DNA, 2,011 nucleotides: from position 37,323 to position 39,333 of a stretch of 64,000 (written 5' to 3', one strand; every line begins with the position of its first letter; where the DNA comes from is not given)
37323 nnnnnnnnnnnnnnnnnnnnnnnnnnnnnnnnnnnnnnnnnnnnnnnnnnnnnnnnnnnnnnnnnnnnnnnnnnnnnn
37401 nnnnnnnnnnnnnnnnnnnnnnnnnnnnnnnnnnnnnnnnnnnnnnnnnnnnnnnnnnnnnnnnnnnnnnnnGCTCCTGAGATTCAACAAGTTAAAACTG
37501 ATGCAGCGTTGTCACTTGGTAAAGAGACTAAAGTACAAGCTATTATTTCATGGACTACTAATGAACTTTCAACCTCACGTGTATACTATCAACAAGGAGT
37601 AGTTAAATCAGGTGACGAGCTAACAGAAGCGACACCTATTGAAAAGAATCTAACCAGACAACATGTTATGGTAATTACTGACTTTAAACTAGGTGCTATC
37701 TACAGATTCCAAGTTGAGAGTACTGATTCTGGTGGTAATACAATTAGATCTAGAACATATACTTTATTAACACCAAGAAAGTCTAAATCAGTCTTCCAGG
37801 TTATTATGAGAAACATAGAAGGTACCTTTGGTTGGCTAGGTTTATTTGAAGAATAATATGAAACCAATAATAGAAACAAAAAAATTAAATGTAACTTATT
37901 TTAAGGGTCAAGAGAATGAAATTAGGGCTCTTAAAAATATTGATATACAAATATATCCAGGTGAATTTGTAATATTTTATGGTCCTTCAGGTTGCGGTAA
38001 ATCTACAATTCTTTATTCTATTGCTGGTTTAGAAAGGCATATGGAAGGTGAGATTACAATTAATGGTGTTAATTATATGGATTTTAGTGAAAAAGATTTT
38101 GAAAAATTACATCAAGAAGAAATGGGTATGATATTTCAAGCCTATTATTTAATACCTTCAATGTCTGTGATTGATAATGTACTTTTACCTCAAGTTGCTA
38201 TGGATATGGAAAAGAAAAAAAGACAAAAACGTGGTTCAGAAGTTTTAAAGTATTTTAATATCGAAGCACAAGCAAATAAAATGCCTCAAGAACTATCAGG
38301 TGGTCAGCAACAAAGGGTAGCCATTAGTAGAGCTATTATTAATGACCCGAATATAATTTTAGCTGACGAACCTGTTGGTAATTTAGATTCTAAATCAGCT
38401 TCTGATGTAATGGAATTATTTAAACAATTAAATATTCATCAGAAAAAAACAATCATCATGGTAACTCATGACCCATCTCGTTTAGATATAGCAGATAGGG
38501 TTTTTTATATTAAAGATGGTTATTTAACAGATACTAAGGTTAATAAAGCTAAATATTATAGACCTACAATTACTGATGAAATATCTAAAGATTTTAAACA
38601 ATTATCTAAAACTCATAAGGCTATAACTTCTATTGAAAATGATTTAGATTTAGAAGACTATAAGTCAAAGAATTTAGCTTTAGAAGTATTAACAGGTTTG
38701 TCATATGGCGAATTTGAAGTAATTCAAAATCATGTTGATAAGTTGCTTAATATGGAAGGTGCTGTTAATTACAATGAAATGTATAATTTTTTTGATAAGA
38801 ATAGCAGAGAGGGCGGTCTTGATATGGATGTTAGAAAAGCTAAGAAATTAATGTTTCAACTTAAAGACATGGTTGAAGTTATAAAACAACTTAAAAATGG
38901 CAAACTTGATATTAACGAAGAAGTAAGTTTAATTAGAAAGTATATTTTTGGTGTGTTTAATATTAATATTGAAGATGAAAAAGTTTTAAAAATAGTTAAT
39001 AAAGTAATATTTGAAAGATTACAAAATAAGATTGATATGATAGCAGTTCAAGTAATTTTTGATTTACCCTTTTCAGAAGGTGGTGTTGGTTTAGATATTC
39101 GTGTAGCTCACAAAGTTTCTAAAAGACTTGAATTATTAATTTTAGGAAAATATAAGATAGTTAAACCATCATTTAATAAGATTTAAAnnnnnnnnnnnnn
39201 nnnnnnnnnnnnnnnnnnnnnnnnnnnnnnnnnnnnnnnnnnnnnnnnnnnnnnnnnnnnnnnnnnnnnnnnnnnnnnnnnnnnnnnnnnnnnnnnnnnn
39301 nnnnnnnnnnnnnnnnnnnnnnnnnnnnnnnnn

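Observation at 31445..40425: Five-gene operon: a ~1,935-codon glycine-rich/Fn3 surface protein coupled to a MacB/FtsX ABC exporter with a novel ATPase tail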

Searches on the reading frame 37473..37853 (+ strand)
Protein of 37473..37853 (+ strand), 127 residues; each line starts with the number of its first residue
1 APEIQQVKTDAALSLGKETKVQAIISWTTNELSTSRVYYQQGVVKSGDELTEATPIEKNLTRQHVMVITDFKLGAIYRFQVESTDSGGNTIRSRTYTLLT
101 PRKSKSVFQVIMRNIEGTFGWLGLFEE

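Call 45: find_related_loci(query=A3, collection=genome_contigs, flank=8000)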
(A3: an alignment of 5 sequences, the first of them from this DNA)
Query A3 (127 aa) in genome_contigs; peptide patterns used: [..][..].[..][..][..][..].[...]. (x = any residue, [..] = any of these).
49 stretches matched a pattern; 43 encode a relative of the query (tblastn E <= 1e-3); 42 distinct loci.
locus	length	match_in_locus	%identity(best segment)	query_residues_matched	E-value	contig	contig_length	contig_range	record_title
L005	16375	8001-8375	54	2-126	2e-43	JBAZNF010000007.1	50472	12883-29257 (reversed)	MAG: Patescibacteria group bacterium isolate SO_2017_LW4_60 scaffold_618_c2_LW137-91_2017, whole genome shotgun sequence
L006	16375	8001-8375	54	2-126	1e-42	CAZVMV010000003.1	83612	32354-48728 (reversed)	MAG TPA_asm: uncultured Gammaproteobacteria bacterium isolate SRP173033_co2_263 genome assembly, contig: NODE_85_length_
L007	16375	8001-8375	51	2-126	6e-41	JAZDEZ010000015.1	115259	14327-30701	MAG: Patescibacteria group bacterium isolate MEGAHIT-group-0.176 k141_19808306, whole genome shotgun sequence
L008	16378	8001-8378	51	1-126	2e-40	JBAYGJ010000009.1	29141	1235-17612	MAG: Patescibacteria group bacterium isolate SO_2016_GW1_122 scaffold02860_OW334_2016, whole genome shotgun sequence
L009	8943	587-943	53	2-121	2e-35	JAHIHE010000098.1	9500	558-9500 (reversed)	MAG: Patescibacteria group bacterium isolate KR11_N3.mb.38 KR11_N3.mb.38_k141_195919, whole genome shotgun sequence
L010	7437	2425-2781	51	2-121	4e-35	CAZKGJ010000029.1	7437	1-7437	MAG TPA_asm: uncultured Candidatus Saccharibacteria bacterium isolate SRP093762_co1_98 genome assembly, contig: NODE_550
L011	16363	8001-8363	43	1-122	4e-32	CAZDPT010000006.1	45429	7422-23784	MAG TPA_asm: uncultured Candidatus Saccharibacteria bacterium isolate SRP141376_co1_90 genome assembly, contig: NODE_197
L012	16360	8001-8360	45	2-122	2e-29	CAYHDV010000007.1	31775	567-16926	MAG TPA_asm: uncultured Candidatus Saccharibacteria bacterium isolate ERP119702_co3_108 genome assembly, contig: NODE_77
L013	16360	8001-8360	46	1-126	8e-30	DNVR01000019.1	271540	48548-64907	MAG TPA_asm: Candidatus Moraniibacteriota bacterium isolate UBA12142 contig_381, whole genome shotgun sequence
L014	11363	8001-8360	40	2-122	3e-29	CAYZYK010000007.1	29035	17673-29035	MAG TPA_asm: uncultured Candidatus Saccharibacteria bacterium isolate binchicken_co17_276 genome assembly, contig: NODE_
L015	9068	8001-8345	44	1-121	4e-29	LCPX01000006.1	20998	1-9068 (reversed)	MAG: Candidatus Moranbacteria bacterium GW2011_GWE1_49_15 UY41_C0006, whole genome shotgun sequence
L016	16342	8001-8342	47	2-121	5e-29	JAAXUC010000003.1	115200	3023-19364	MAG: Candidatus Moraniibacteriota bacterium isolate W4_Combined_metabat1_134 W4_Combined_metabat1_134_NODE_41, whole gen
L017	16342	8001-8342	47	2-121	3e-29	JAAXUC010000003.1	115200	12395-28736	MAG: Candidatus Moraniibacteriota bacterium isolate W4_Combined_metabat1_134 W4_Combined_metabat1_134_NODE_41, whole gen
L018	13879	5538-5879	46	2-121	7e-29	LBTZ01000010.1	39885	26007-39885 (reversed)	MAG: Parcubacteria group bacterium GW2011_GWD2_38_11 US70_C0010, whole genome shotgun sequence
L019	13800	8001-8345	44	2-122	6e-28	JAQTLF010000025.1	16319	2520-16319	MAG: Candidatus Moraniibacteriota bacterium isolate STA_10 NODE_6819_length_16319_cov_6.779212_Sandtown_A, whole genome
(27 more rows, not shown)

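Call 79: find_homologous_proteins(query=A3, max_evalue=0.00001)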
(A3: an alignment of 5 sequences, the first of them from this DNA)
Query A3 (5 sequences) (127 aa, profile of the alignment): 13 proteins with E <= 0.00001 among 970 candidates.
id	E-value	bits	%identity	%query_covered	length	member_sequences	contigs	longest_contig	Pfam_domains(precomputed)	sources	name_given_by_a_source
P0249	4.4e-44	167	35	96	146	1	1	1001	PF16656.12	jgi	jgi:hypothetical protein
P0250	4.3e-42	161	33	94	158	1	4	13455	PF16656.12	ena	-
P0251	2.7e-40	155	58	97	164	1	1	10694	-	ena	-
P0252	1.1e-39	153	45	96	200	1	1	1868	-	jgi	jgi:hypothetical protein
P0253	4.5e-39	151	42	96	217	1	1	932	PF00041.28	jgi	-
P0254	1.9e-32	130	32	96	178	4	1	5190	PF25059.2,PF00041.28,PF16656.12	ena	-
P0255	1.5e-29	121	35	73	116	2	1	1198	-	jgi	jgi:hypothetical protein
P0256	9.9e-29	118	68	79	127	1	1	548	PF16656.12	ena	-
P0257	1.1e-19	89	25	80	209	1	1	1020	PF00041.28,PF16656.12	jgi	-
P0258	1.4e-17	82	35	70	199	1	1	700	PF16655.13,PF00041.28,PF16656.12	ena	-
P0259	4.0e-8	51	39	62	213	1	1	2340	-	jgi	jgi:hypothetical protein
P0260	1.4e-7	50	35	76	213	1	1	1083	PF16656.12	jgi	jgi:hypothetical protein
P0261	2.0e-6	46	39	53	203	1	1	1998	PF16656.12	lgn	-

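Call 80: find_encoding_contigs(protein=P0251, flank=10000, max_places=2)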
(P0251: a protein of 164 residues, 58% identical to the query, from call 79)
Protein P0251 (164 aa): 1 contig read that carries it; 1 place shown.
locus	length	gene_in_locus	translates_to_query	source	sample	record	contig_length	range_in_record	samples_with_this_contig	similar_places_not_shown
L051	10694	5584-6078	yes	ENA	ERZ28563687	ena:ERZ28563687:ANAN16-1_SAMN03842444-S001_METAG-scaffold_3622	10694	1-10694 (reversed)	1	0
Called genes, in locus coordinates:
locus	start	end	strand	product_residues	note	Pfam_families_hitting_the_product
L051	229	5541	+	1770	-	PF13540:RCC1_2, PF25390:WD40_RLD, PF13540:RCC1_2, PF25390:WD40_RLD, PF00415:RCC1, PF13540:RCC1_2, PF13540:RCC1_2, PF16656:Pur_ac_phosph_N, +5 more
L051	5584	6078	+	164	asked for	-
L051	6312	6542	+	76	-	-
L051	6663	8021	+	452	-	PF00753:Lactamase_B, PF13483:Lactamase_B_3 (weak), PF23023:Anti-Pycsar_Apyc1, PF12706:Lactamase_B_2, PF16661:Lactamase_B_6, PF10996:Beta-Casp, PF07521:RMMBL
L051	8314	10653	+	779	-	PF07728:AAA_5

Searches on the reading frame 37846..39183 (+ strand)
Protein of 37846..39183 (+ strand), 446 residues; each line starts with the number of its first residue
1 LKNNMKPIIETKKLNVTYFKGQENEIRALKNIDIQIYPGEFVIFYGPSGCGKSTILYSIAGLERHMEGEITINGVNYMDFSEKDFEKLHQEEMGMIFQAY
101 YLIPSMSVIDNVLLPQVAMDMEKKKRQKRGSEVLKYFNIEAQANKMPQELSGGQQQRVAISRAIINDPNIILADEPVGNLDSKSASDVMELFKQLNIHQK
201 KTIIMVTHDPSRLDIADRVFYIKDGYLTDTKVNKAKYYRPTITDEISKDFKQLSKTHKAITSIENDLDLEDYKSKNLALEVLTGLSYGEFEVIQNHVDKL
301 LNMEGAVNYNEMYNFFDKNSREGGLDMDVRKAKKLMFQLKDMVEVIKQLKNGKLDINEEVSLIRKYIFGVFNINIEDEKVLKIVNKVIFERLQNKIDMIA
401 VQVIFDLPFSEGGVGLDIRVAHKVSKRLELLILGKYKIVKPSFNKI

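Call 7: search_protein_families(library=pfam, proteins=[window:37846-39183:+], max_evalue=0.01)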
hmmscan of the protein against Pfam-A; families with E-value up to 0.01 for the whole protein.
window:37846-39183:+ (446 aa): 11 families
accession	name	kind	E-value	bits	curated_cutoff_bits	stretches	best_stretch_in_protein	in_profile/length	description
PF00005.33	ABC_tran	-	3.3e-32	112.4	25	1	29-177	1-136/137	ABC transporter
PF13304.12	AAA_21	-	0.00013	22.5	27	0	41-62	1-22/304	AAA domain, putative AbiEii toxin, Type IV TA system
PF02463.25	SMC_N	-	0.00025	21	40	1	31-222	17-211/220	RecF/RecN/SMC N terminal domain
PF00004.35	AAA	-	0.0004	21.3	21.2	0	42-101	1-38/131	ATPase family associated with various cellular activities (AAA)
PF03215.21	Rad17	-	0.00045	20.6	23.8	1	41-117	47-117/186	Rad17 P-loop domain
PF01637.24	ATPase_2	-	0.0007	19.9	33.2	1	23-91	5-68/225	ATPase domain predominantly from Archaea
PF13481.12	AAA_25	-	0.00084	19.4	27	1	19-60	12-54/195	AAA domain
PF03193.22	RsgA_GTPase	-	0.0012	19.1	30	1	11-66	79-133/174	RsgA GTPase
PF13191.12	AAA_16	-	0.0019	19.2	32.6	1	19-90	2-80/167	AAA ATPase domain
PF13173.12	AAA_14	-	0.0033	17.9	27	1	41-111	4-70/129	AAA domain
PF13476.12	AAA_23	-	0.0077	17.3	27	1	26-59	7-39/201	AAA domain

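Call 8: search_protein_families(library=ncbifam, proteins=[window:37846-39183:+], max_evalue=0.01)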
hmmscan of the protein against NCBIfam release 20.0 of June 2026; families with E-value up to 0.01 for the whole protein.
window:37846-39183:+ (446 aa): 188 families (the best 25 are shown)
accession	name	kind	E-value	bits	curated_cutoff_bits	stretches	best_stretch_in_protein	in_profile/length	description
TIGR02211.1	LolD_lipo_ex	equivalog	1.5e-59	201.2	307.75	1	8-228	1-220/221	lipoprotein-releasing ABC transporter ATP-binding protein LolD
TIGR02982.1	heterocyst_DevA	subfamily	1.4e-57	194.8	295.8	1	9-227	2-219/220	ABC exporter ATP-binding subunit, DevA family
NF007826.0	PRK10535.1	equivalog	1.4e-56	192.1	966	1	5-246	1-240/648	macrolide ABC transporter ATP-binding protein/permease MacB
NF038007.1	ABC_ATP_DarD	equivalog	7.4e-55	185.8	375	1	22-227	14-218/218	darobactin export ABC transporter ATP-binding protein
TIGR02673.1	FtsE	equivalog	2.2e-54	184.4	264.85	1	10-214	3-201/214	cell division ATP-binding protein FtsE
TIGR03608.1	L_ocin_972_ABC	subfamily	1e-53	181.8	254.85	1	24-221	9-205/206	putative bacteriocin export ABC transporter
NF040933.2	ABC_arch_GlcV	equivalog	2.3e-53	181.3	450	1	18-295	11-291/357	glucose ABC transporter ATP-binding protein GlcV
TIGR03265.1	PhnT2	equivalog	7.7e-52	176.7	457.7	1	12-240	3-226/353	putative 2-aminoethylphosphonate ABC transporter ATP-binding protein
TIGR02315.1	ABC_phnC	equivalog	2.5e-51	174.5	266.1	1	8-225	1-222/243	phosphonate ABC transporter ATP-binding protein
NF008653.0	PRK11650.1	subfamily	6.4e-49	166.9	432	1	20-240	11-226/357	sn-glycerol-3-phosphate ABC transporter ATP-binding protein UgpC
NF006987.0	PRK09452.1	equivalog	5.8e-48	163.5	482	1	5-240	14-239/378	spermidine/putrescine ABC transporter ATP-binding protein PotA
TIGR01186.1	proV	subfamily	7.6e-48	163.4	326.6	1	27-227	7-208/363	betaine/proline/choline family ABC transporter ATP-binding protein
NF008639.0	PRK11629.1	equivalog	2.2e-46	158.2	360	1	6-229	4-226/234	lipoprotein-releasing ABC transporter ATP-binding protein LolD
NF007879.0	PRK10584.1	equivalog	4.3e-44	150.9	336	1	7-229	5-226/228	putative ABC transporter ATP-binding protein YbbA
NF043075.1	MMSYN1_0197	equivalog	2e-43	148.7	550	1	24-240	13-224/341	spermidine/putrescine ABC transporter ATP-binding protein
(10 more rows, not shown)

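Call 22: list_cluster_members(proteins=[P0001, window:37858-39183:+, window:39188-40387:+, window:31489-32046:+])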
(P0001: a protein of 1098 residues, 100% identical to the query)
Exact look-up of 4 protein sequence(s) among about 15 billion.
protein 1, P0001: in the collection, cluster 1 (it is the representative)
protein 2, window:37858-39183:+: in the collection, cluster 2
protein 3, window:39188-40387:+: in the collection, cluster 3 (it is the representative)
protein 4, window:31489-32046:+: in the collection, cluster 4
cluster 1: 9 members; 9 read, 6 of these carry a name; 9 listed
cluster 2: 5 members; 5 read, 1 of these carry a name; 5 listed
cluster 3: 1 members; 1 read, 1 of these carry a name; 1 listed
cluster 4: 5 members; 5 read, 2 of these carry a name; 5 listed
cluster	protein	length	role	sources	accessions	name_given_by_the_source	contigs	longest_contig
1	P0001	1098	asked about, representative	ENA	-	-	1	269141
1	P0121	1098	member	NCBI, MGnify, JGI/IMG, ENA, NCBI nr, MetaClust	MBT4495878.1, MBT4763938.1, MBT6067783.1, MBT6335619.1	hypothetical protein HN800_02510 [bacterium] | FL=1 | hypothetical protein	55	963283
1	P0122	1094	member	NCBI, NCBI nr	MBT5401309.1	hypothetical protein HOL24_12455 [bacterium] | hypothetical protein [bacterium]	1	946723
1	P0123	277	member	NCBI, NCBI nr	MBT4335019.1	hypothetical protein HOD65_01000, partial [bacterium] | hypothetical protein [bacterium]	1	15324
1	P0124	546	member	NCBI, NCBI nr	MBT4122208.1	hypothetical protein HOE31_04645, partial [bacterium] | hypothetical protein [bacterium]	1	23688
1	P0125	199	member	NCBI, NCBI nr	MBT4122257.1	hypothetical protein HOE31_04895, partial [bacterium] | hypothetical protein [bacterium]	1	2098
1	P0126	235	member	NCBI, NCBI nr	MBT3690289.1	hypothetical protein HOG11_02935, partial [bacterium] | hypothetical protein [bacterium]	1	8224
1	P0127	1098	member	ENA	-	-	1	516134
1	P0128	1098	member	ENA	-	-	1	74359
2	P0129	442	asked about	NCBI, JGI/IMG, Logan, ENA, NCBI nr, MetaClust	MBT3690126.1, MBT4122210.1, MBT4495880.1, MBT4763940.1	ABC transporter ATP-binding protein [bacterium] | putative ABC transport system ATP-binding protein | \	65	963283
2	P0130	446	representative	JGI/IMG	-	-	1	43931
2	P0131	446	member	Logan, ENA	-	-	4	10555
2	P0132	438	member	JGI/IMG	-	-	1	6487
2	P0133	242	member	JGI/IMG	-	-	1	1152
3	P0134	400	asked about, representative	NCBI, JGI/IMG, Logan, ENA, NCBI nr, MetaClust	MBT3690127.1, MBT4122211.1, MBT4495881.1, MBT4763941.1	ABC transporter permease [bacterium] | putative ABC transport system permease protein | \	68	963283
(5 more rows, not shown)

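Call 34: predict_structure(protein=window:37858-39183:+)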
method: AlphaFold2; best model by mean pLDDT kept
length: 442 residues; sequences in the alignment: 1
mean_pLDDT: 35.9   pTM: 0.27
mean pLDDT of the five models: 35.9, 34.8, 31.6, 29.5, 27.8
residues with pLDDT >= 90: 0; 70-90: 0; 50-70: 53; < 50: 389
segments of 3 or more residues with pLDDT < 50: 1-126, 128-135, 148-157, 159-284, 288-290, 324-326, 328-331, 348-442
pLDDT, mean of each block of 10 residues (from residue 1): 35 32 34 33 28 29 27 32 30 23 24 37 48 50 53 46 37 30 36 31 30 33 31 25 30 29 34 38 48 56 56 59 48 51 48 37 33 33 35 28 25 28 30 23 22
secondary structure, 60 per line:
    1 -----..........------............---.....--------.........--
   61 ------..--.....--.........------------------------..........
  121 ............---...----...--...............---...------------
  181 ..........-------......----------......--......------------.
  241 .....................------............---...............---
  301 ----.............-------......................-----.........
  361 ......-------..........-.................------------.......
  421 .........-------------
elements in order: E6-15 E22-33 E37-41 E50-54 H55-58 H78-86 H111-132 H148-162 E166-168 H181-190 E198-203 E214-219 E222-227 H240-261 H268-279 H283-297 H305-317 H325-346 H352-366 H374-383 H385-401 H414-429

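Call 49: predict_structure(alignment_id=A2)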
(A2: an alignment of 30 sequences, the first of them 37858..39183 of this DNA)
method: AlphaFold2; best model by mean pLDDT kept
length: 442 residues; sequences in the alignment: 30
mean_pLDDT: 85.2   pTM: 0.55
mean pLDDT of the five models: 85.2, 84.9, 84.3, 82.2, 81.2
residues with pLDDT >= 90: 262; 70-90: 107; 50-70: 45; < 50: 28
segments of 3 or more residues with pLDDT < 50: 232-242, 253-260, 434-442
pLDDT, mean of each block of 10 residues (from residue 1): 94 94 96 97 95 94 92 92 94 93 97 94 97 96 96 97 97 91 92 94 93 95 92 44 51 45 63 66 64 75 75 79 82 85 84 92 92 93 92 89 93 92 85 46 38
secondary structure, 60 per line:
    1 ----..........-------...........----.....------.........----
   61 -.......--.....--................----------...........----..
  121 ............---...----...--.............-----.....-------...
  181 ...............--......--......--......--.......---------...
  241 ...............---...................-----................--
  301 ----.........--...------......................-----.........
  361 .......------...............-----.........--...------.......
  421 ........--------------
elements in order: E5-14 E22-32 E37-41 H48-56 E62-68 H78-88 E89-93 H104-114 H119-132 H148-160 E166-170 H178-195 E198-203 H206-211 E214-219 E222-228 H238-255 H259-277 H283-298 H305-313 H325-346 H352-367 H374-388 H394-402 H414-428

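Call 52: fold_search(model_id=the predicted structure, library=pdb)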
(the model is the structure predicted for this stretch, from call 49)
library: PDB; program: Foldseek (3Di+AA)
matches with E <= 10: 1708; with E <= 0.001: 1238
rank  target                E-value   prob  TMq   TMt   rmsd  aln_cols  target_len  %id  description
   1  5lj7_B                1.5e-21  1.00  0.48  0.36  26.3       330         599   31  Structure of Aggregatibacter actinomycetemcomitans MacB bound to ATP (P21) (released 2017-11-15)
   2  5lil_A                1.6e-21  1.00  0.48  0.35  24.0       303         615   33  Structure of Aggregatibacter actinomycetemcomitans MacB bound to ATPyS (P21) (released 2017-11-15)
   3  5lil_B                2.5e-21  1.00  0.48  0.36  26.4       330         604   31  Structure of Aggregatibacter actinomycetemcomitans MacB bound to ATPyS (P21) (released 2017-11-15)
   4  5lj9_B                2.8e-21  1.00  0.49  0.94   1.4       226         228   37  Structure of the E. coli MacB ABC domain (C2221) (released 2017-11-15)
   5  5lj9_A                3.0e-21  1.00  0.50  0.94   1.5       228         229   37  Structure of the E. coli MacB ABC domain (C2221) (released 2017-11-15)
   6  5lj6                  3.5e-21  1.00  0.49  0.36  24.2       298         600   33  Structure of Aggregatibacter actinomycetemcomitans MacB bound to ATPyS (P6522) (released 2017-11-15)
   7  5lj7_A                7.7e-21  1.00  0.48  0.37  26.1       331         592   31  Structure of Aggregatibacter actinomycetemcomitans MacB bound to ATP (P21) (released 2017-11-15)
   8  3tif_B                1.4e-20  1.00  0.48  0.88   2.2       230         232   41  Dimeric structure of a post-hydrolysis state of the ATP-binding cassette MJ0796 bound to ADP and Pi (released 2012-03-21)
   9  1l2t_A                1.9e-20  1.00  0.48  0.90   2.1       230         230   42  Dimeric Structure of MJ0796, a Bacterial ABC Transporter Cassette (released 2002-07-24)
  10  8g4c_B                4.2e-20  1.00  0.50  0.86   6.7       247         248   40  BceABS ATPgS high res TM (released 2023-06-21)
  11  3tif_A                4.4e-20  1.00  0.48  0.90   2.1       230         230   41  Dimeric structure of a post-hydrolysis state of the ATP-binding cassette MJ0796 bound to ADP and Pi (released 2012-03-21)
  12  1l2t_B                6.2e-20  1.00  0.48  0.89   2.2       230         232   42  Dimeric Structure of MJ0796, a Bacterial ABC Transporter Cassette (released 2002-07-24)
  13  5lja                  6.5e-20  1.00  0.49  0.93   1.6       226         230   37  Structure of the E. coli MacB ABC domain (P6122) (released 2017-11-15)
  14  5gko_A                6.8e-20  1.00  0.50  0.34  25.9       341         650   28  Crystal structure of tripartite-type ABC transporter, MacB from Acinetobacter baumannii (released 2017-11-15)
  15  6z63_B                7.5e-20  1.00  0.48  0.90   2.0       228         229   33  FtsE structure from Streptococus pneumoniae in complex with ADP at 1.57 A resolution (spacegroup P 21) (released 2020-09-02)
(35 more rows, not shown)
